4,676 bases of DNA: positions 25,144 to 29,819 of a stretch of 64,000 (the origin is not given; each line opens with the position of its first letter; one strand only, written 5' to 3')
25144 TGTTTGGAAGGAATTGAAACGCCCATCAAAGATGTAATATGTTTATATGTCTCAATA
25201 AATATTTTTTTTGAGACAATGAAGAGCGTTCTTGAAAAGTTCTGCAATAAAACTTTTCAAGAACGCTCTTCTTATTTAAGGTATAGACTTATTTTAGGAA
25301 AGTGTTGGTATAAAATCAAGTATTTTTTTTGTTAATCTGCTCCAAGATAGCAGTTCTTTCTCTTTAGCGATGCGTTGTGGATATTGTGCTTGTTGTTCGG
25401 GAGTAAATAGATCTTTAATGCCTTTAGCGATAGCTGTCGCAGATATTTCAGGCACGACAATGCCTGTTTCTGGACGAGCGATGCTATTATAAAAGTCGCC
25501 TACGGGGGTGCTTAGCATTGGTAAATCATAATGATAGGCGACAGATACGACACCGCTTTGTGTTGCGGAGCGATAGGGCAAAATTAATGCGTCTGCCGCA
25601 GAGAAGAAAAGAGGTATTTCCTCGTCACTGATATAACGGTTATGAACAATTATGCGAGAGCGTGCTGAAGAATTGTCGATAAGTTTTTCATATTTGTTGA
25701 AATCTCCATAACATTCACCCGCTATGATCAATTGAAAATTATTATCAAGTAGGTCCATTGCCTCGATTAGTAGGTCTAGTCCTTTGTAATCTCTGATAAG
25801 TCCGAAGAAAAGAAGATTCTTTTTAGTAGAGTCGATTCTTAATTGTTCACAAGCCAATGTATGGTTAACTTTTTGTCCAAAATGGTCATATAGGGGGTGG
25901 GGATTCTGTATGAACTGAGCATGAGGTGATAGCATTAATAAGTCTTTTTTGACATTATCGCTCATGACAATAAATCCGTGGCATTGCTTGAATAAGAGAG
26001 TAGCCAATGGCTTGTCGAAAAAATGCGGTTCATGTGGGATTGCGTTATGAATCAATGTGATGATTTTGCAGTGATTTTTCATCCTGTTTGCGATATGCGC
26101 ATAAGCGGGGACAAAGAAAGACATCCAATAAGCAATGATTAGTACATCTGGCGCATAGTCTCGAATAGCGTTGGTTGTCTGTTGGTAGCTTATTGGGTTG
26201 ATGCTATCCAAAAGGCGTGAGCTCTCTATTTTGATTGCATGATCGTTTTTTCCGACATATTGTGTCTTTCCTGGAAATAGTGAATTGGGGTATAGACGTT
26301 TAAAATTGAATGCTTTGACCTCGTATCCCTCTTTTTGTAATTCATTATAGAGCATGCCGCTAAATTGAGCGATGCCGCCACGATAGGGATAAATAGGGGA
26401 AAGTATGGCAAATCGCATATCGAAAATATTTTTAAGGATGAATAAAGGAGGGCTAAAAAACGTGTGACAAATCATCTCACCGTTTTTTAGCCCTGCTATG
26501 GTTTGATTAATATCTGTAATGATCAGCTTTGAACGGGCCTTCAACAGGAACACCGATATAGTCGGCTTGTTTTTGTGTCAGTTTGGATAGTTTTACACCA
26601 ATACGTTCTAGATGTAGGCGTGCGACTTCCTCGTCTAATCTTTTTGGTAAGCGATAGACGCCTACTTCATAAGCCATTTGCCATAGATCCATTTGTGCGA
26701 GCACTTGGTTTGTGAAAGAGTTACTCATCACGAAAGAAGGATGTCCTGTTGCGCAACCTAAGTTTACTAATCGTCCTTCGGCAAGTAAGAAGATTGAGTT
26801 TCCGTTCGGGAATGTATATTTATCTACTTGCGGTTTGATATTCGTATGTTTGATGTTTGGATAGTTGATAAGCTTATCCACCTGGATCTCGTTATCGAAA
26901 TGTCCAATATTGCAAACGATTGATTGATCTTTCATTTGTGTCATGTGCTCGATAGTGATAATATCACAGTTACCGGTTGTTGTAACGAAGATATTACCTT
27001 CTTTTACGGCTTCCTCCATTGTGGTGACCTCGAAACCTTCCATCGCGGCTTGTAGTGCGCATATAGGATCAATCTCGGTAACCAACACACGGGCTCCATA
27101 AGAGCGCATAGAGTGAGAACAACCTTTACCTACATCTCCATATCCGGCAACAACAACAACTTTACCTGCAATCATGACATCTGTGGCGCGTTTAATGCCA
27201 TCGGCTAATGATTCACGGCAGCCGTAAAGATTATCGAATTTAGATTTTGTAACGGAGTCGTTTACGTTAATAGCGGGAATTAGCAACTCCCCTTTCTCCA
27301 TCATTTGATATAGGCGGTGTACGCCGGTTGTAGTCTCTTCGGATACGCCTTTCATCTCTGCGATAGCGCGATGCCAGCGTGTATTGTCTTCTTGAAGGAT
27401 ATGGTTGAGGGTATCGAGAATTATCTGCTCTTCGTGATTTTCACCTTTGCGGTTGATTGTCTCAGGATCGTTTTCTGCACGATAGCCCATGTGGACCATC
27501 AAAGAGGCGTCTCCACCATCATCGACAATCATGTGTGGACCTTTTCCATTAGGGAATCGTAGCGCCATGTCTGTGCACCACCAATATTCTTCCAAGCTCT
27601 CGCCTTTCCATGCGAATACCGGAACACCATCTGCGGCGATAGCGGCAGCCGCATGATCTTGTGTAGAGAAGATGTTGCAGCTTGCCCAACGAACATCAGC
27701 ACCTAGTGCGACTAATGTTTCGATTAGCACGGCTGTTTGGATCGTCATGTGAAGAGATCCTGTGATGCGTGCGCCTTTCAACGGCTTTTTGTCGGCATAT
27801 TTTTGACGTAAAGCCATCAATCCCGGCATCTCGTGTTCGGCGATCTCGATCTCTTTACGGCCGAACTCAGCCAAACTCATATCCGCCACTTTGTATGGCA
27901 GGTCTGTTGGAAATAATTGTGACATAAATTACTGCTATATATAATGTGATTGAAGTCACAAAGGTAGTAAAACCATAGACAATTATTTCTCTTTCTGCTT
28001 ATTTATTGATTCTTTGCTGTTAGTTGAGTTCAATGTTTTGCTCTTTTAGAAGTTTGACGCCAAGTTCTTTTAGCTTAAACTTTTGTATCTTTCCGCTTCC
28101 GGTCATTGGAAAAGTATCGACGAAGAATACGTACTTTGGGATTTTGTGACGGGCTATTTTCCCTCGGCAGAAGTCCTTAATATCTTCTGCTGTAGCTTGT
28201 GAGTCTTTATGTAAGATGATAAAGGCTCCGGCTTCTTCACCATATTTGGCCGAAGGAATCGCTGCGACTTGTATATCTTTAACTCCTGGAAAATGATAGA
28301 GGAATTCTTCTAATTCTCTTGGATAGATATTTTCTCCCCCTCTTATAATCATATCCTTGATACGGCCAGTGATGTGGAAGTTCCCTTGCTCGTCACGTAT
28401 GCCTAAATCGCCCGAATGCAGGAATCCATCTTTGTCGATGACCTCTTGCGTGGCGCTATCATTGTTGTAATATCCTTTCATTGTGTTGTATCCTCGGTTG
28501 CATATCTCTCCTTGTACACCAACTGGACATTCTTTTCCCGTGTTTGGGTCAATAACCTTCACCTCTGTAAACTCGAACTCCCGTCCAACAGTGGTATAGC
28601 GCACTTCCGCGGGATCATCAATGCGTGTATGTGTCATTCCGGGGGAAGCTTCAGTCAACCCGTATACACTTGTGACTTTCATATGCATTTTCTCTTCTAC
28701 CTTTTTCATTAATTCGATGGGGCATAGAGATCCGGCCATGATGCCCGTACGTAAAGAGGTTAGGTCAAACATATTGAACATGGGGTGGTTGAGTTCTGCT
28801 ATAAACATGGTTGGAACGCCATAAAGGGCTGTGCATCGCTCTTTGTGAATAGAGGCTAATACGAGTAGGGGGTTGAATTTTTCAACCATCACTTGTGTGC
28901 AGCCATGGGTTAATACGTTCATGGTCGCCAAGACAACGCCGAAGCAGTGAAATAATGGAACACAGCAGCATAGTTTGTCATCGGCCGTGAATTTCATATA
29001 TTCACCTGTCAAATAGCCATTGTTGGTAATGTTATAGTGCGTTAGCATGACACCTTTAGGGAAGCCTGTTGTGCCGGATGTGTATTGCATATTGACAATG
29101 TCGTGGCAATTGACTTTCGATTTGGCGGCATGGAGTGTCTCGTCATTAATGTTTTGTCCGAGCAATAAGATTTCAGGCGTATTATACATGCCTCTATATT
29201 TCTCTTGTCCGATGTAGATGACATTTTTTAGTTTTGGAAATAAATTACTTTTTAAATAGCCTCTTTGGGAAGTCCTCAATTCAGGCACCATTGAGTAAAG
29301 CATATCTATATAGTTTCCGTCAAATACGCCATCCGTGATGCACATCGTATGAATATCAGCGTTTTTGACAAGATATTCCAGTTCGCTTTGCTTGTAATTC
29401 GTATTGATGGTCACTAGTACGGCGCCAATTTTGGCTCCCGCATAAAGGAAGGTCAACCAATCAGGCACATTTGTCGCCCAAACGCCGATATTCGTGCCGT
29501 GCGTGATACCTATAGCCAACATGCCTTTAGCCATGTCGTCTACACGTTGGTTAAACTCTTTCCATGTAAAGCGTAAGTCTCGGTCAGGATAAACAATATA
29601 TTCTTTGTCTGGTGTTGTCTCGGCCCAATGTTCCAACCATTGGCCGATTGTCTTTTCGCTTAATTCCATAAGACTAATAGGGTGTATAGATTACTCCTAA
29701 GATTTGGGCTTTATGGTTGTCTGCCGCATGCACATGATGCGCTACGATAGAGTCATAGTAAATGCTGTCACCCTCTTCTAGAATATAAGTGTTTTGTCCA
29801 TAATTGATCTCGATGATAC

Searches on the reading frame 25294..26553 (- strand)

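Call 57: search_protein_families(library=pfam, proteins=[window:25294-26553:-], max_evalue=0.001)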
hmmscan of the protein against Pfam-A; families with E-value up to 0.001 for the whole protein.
window:25294-26553:- (419 aa): 3 families
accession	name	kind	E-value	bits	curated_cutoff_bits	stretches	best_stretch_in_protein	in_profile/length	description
PF00534.26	Glycos_transf_1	-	2.8e-17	63.2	26.4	1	236-397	7-170/172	Glycosyl transferases group 1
PF13692.12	Glyco_trans_1_4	-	4.3e-16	59.9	27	1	245-383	2-140/142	Glycosyl transferases group 1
PF13439.12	Glyco_transf_4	-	1.4e-07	32.1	28.5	1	59-206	2-149/170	Glycosyltransferase Family 4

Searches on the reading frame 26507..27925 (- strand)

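Call 57: search_protein_families(library=pfam, proteins=[window:26507-27925:-], max_evalue=0.001)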
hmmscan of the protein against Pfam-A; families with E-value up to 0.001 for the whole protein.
window:26507-27925:- (472 aa): 4 families
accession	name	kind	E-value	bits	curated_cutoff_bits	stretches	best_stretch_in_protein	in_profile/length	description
PF05221.23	AdoHcyase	-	6.7e-152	505.2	25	1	11-471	2-299/299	S-adenosyl-L-homocysteine hydrolase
PF00670.27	AdoHcyase_NAD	-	9.6e-85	283.1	27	1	232-394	1-162/162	S-adenosyl-L-homocysteine hydrolase, NAD binding domain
PF07991.19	KARI_N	-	1e-05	25.6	20.6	1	252-314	2-65/165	Acetohydroxy acid isomeroreductase, NADPH-binding domain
PF02826.25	2-Hacid_dh_C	-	1.1e-05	25.4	25.1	1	250-341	32-127/178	D-isomer specific 2-hydroxyacid dehydrogenase, NAD binding domain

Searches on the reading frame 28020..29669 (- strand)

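Call 57: search_protein_families(library=pfam, proteins=[window:28020-29669:-], max_evalue=0.001)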
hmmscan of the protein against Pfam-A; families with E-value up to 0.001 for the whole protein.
window:28020-29669:- (549 aa): 2 families
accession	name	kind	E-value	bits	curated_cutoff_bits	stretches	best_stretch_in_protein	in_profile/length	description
PF00501.34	AMP-binding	-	3.8e-91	306.2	29.9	1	12-401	1-384/384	AMP-binding enzyme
PF13193.12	AMP-binding_C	-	2.1e-14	54.6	24.5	1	452-527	1-76/76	AMP-binding enzyme C-terminal domain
